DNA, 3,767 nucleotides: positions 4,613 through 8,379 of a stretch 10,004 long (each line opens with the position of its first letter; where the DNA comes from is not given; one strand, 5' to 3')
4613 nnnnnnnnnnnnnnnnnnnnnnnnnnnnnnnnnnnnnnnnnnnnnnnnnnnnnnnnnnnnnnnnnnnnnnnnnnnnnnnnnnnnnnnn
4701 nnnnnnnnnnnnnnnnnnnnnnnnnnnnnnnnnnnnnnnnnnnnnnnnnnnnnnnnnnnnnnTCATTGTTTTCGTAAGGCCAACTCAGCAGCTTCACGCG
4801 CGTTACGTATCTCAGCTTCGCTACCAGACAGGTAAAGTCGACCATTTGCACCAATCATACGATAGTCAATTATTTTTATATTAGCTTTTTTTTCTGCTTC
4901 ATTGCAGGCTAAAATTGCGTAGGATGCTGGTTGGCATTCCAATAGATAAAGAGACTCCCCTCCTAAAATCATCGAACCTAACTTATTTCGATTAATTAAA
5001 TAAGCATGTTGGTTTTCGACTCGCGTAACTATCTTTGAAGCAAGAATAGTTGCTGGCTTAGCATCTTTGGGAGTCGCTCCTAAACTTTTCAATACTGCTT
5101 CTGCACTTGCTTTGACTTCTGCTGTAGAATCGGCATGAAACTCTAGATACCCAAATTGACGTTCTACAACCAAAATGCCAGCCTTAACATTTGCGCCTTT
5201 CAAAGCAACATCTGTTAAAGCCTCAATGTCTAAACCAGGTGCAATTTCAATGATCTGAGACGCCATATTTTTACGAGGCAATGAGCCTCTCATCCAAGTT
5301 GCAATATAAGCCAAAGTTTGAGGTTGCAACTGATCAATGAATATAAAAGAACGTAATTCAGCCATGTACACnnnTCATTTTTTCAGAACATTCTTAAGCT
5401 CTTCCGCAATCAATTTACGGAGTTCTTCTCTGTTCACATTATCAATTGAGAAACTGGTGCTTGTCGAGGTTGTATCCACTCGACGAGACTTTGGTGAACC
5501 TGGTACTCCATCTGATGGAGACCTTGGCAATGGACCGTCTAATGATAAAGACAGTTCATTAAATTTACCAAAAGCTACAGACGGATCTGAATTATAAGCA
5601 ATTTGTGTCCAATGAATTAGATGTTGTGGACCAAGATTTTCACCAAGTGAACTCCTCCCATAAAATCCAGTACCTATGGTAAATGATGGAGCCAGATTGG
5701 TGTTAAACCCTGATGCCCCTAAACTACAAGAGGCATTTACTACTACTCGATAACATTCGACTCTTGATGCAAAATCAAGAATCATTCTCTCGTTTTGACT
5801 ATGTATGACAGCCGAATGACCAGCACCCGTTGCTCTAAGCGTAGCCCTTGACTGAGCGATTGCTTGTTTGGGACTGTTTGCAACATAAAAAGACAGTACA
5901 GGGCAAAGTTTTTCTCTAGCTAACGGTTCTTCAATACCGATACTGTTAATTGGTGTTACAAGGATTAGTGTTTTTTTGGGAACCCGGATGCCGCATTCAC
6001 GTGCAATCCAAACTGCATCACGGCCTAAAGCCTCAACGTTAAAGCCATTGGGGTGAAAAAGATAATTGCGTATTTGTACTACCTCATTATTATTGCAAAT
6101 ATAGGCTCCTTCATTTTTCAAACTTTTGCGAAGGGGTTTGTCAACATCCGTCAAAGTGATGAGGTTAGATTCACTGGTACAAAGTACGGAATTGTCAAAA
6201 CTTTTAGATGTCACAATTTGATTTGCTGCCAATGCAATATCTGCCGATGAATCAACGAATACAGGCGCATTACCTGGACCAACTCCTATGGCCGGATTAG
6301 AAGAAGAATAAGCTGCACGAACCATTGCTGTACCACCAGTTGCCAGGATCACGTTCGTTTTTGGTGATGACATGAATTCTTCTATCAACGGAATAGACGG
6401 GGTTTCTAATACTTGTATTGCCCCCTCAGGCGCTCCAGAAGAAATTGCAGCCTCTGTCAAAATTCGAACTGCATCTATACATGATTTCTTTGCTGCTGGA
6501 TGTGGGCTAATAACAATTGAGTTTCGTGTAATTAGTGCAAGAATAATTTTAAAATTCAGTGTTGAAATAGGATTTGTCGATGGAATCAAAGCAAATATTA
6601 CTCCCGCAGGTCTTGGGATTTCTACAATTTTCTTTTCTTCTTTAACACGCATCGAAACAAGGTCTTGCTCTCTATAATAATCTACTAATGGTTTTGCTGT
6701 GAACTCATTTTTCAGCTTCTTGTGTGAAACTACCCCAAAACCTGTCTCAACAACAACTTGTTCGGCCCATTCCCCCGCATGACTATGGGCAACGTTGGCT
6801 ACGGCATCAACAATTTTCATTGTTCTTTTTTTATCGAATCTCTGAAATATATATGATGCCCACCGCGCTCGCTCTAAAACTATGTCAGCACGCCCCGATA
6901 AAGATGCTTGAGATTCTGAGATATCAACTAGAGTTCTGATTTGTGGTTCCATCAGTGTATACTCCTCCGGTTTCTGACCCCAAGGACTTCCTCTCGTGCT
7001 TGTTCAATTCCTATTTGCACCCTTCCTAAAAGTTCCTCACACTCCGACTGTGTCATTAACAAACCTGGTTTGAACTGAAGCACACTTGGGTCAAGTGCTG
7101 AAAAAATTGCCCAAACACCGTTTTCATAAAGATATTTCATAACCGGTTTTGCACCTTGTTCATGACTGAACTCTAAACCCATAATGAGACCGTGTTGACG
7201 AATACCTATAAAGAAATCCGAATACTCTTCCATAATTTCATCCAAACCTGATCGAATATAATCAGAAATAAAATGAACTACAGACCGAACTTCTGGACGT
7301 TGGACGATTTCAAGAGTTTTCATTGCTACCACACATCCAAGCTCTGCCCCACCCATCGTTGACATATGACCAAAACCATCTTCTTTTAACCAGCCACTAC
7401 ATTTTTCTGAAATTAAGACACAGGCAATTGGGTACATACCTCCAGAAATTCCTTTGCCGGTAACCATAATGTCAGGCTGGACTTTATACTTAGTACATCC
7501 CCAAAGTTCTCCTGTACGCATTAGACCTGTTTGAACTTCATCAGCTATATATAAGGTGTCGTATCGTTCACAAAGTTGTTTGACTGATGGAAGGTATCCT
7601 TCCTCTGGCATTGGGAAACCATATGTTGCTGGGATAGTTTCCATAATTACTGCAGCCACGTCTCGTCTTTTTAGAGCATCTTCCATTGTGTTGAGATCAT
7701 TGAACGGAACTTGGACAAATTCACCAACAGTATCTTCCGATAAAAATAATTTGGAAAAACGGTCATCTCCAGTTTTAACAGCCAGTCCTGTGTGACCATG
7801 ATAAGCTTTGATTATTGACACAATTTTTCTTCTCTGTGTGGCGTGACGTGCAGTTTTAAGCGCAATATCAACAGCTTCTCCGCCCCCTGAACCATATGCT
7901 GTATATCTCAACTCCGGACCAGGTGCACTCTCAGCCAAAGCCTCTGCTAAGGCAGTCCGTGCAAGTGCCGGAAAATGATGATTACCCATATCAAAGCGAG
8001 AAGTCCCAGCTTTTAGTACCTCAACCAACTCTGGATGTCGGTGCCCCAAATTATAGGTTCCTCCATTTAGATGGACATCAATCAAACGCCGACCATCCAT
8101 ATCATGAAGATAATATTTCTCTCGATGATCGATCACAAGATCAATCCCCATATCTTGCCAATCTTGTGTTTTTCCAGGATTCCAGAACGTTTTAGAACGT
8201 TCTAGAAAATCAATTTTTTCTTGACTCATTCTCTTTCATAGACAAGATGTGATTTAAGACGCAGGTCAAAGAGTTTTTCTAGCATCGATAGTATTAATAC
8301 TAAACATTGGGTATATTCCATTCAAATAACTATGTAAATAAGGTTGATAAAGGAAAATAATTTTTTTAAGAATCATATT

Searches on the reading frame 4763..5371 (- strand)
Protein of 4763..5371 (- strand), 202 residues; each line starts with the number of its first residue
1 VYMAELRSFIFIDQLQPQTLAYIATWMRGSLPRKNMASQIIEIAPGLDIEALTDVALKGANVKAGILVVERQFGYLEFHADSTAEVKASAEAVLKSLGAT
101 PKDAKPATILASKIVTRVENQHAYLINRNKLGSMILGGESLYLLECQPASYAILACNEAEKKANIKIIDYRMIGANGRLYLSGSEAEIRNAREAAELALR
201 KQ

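Call 4: search_protein_families(library=pfam, proteins=[window:4763-5371:-])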
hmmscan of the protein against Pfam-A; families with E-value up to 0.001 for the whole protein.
window:4763-5371:- (202 aa): 1 family
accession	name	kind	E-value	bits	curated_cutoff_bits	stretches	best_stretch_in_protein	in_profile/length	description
PF00936.24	BMC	-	1.7e-08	34.7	24.5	1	143-199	4-61/75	BMC domain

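Call 92: search_protein_families(library=ncbifam, proteins=[window:4763-5371:-], max_evalue=0.00001)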
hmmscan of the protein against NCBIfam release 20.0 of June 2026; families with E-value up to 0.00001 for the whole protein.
window:4763-5371:- (202 aa): 1 family
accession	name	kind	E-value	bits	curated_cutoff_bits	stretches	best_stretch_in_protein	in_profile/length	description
NF053796.1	beta_CO2some_P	equivalog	7.4e-62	208.7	340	1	5-200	4-199/213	beta-carboxysome protein CcmP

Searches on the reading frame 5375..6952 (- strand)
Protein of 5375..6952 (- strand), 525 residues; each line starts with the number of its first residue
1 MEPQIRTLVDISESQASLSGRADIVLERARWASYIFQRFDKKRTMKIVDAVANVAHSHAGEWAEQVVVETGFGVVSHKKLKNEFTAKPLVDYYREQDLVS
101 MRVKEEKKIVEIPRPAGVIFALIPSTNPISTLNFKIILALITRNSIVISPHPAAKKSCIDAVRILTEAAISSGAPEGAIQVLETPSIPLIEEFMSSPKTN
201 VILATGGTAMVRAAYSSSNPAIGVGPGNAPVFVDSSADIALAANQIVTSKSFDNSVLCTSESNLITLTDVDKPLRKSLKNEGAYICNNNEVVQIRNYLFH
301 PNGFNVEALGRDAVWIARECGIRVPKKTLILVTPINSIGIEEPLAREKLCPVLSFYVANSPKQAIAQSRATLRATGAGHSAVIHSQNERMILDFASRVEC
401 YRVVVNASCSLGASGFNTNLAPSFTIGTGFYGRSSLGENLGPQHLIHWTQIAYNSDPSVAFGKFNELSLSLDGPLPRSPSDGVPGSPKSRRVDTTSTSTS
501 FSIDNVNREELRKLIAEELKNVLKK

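Call 4: search_protein_families(library=pfam, proteins=[window:5375-6952:-])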
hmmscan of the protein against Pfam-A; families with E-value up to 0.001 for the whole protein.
window:5375-6952:- (525 aa): 1 family
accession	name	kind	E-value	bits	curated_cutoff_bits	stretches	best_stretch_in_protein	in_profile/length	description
PF00171.27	Aldedh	-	1.5e-23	83.6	23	1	21-280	30-291/461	Aldehyde dehydrogenase family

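Call 92: search_protein_families(library=ncbifam, proteins=[window:5375-6952:-], max_evalue=0.00001)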
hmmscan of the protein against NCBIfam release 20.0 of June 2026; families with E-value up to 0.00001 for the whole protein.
window:5375-6952:- (525 aa): 22 families
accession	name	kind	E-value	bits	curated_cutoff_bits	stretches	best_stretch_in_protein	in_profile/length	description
NF010378.0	PRK13805.1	equivalog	2.2e-129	432.7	951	1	22-453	16-451/872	bifunctional acetaldehyde-CoA/alcohol dehydrogenase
TIGR02518.1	EutH_ACDH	equivalog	3.3e-121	405.5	620.1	1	26-453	14-443/488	acetaldehyde dehydrogenase (acetylating)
NF047625.1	AcylSulfactDhSauS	equivalog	5.5e-83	279.3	600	1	25-456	9-445/464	acylating sulfoacetaldehyde dehydrogenase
NF011927.0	PRK15398.1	subfamily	6e-71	239.5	403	1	25-428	41-438/465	aldehyde dehydrogenase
NF001221.0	PRK00197.1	equivalog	1.2e-15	57.1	289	1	108-410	109-372/418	glutamate-5-semialdehyde dehydrogenase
TIGR00407.1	proA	equivalog_domain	1.1e-13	50.9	317.45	1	108-416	96-368/398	glutamate-5-semialdehyde dehydrogenase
NF040648.1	lactal_redase_Meth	equivalog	9e-13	48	650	1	35-408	48-424/463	lactaldehyde dehydrogenase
TIGR01780.1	SSADH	subfamily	1.1e-11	44.3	646.35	1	31-270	30-272/448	succinate-semialdehyde dehydrogenase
NF042993.1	AlphKGSA_gudD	equivalog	6.4e-10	38.4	770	1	15-279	37-304/481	alpha-ketoglutaric semialdehyde dehydrogenase GucD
NF007497.0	PRK10090.1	equivalog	1.2e-09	37.5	500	1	50-262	74-289/480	aldehyde dehydrogenase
NF052305.1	DioxValDhHalo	equivalog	2.5e-09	36.6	750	1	86-272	107-298/483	2,5-dioxovalerate dehydrogenase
TIGR01804.1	BADH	equivalog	2.6e-09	36.1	668.6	1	25-280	40-298/467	betaine-aldehyde dehydrogenase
NF050084.1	pip_6_carb_DH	equivalog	9.2e-09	34.7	730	1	105-280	107-285/475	L-piperidine-6-carboxylate dehydrogenase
TIGR03250.1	PhnAcAld_DH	equivalog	1.2e-08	34.1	635.65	1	105-260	128-282/472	phosphonoacetaldehyde dehydrogenase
NF047626.1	SulfactDhSafD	equivalog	1.3e-08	34.4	700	1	104-279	114-286/454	sulfoacetaldehyde dehydrogenase SafD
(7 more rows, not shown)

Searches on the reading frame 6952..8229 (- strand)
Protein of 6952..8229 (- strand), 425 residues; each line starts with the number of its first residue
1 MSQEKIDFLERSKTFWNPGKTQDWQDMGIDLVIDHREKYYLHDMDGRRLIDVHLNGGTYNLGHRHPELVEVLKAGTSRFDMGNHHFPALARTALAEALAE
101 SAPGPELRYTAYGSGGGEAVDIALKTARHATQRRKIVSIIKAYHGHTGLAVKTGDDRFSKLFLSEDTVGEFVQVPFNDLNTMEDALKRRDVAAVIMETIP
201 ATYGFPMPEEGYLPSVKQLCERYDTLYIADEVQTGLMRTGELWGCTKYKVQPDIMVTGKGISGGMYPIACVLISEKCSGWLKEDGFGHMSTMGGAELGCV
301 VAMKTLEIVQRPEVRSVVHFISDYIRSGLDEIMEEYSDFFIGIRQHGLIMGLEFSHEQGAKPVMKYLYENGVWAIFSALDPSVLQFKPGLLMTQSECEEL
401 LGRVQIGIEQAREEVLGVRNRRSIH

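Call 4: search_protein_families(library=pfam, proteins=[window:6952-8229:-])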
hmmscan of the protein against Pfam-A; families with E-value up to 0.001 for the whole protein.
window:6952-8229:- (425 aa): 1 family
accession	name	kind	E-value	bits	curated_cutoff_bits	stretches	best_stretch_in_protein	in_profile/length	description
PF00202.27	Aminotran_3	-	2.3e-72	244.4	30.5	1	30-404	10-399/403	Aminotransferase class-III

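Call 17: find_encoding_contigs(protein=window:6952-8229:-, flank=10000, max_places=10)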
Protein window:6952-8229:- (425 aa): no gene with exactly this product is on record in the collection.

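Call 19: find_related_loci(query=window:6952-8229:-, collection=metagenome_contigs, flank=10000)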
Query window:6952-8229:- (425 aa) in metagenome_contigs; peptide patterns used: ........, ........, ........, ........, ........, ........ (x = any residue, [..] = any of these).
248 stretches matched a pattern; 196 encode a relative of the query (tblastn E <= 1e-3); the best 80 are kept; 80 distinct loci.
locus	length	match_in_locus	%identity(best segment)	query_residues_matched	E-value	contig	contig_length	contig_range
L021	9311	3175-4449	99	1-425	0e+0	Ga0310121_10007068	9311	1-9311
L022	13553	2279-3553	99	1-425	0e+0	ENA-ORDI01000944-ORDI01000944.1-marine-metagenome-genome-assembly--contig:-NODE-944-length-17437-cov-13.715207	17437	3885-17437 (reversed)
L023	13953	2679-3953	99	1-425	0e+0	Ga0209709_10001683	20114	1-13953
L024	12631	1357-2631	99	1-425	0e+0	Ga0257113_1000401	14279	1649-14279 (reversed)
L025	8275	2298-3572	98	1-425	0e+0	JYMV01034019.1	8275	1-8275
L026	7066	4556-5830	98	1-425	0e+0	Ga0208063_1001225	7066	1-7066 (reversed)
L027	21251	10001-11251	82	1-417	0e+0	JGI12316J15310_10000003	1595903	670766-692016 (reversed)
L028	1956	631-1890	82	1-421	0e+0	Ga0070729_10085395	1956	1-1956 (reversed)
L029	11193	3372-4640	80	1-423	0e+0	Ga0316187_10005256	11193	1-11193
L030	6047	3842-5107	81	1-424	0e+0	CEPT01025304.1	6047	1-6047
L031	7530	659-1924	81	1-423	0e+0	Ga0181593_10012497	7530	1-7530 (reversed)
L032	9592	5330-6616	83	1-423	0e+0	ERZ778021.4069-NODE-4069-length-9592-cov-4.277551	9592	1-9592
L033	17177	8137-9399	81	1-422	0e+0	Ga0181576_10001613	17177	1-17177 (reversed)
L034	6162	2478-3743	81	1-422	0e+0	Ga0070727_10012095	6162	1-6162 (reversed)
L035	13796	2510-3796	82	1-423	0e+0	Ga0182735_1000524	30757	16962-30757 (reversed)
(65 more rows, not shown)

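Call 92: search_protein_families(library=ncbifam, proteins=[window:6952-8229:-], max_evalue=0.00001)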
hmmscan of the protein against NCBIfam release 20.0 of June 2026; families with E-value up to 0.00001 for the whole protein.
window:6952-8229:- (425 aa): 69 families (the best 25 are shown)
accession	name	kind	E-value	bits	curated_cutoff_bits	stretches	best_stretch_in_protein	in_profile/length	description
TIGR00707.1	argD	subfamily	6e-66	222.8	410.05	1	30-405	10-377/381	acetylornithine/succinylornithine family transaminase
NF053554.1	prodigi_MAP_PigE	equivalog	6.4e-66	223.3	850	1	5-357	376-730/837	prodigiosin MAP biosynthesis aminotransferase PigE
NF008570.0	PRK11522.1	equivalog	1.7e-65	221.4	612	1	40-414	80-460/464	putrescine aminotransferase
NF002325.0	PRK01278.1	subfamily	1.3e-61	208.5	372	1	30-413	14-391/395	acetylornithine transaminase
NF004426.0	PRK05769.1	equivalog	2.4e-56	191.4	552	2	180-398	211-427/441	acetyl ornithine aminotransferase family protein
NF003468.0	PRK05093.1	subfamily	6.1e-55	186.5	522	1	41-410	35-401/405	acetylornithine/succinyldiaminopimelate transaminase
NF049939.1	HyAminethphonNHLyPbfA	equivalog_domain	2.1e-54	184.7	525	1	32-408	46-439/442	(R)-1-hydroxy-2-aminoethylphosphonate ammonia-lyase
TIGR00508.1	bioA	equivalog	4.5e-54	183.6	405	1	27-400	11-410/419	adenosylmethionine--8-amino-7-oxononanoate transaminase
NF004718.0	PRK06062.1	subfamily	6.1e-54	183.2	472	2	189-364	216-391/454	hypothetical protein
NF005993.0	PRK08117.1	subfamily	2.4e-53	181.3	574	2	178-410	194-429/433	aspartate aminotransferase family protein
TIGR03246.1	arg_catab_astC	subfamily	6.6e-53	180.1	609.95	1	34-410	22-395/397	acetylornithine/succinylornithine family transaminase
TIGR01885.1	Orn_aminotrans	equivalog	1.3e-52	178.9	378.4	1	29-399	19-392/402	ornithine--oxo-acid transaminase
TIGR03372.1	putres_am_tran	equivalog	1.7e-52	178.8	658.65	1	41-401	69-435/442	putrescine aminotransferase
NF002874.0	PRK03244.1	equivalog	4.1e-51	174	457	1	35-412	31-396/399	acetylornithine transaminase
NF004755.0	PRK06082.1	equivalog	4.9e-51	173.6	467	2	187-409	226-450/459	aspartate aminotransferase family protein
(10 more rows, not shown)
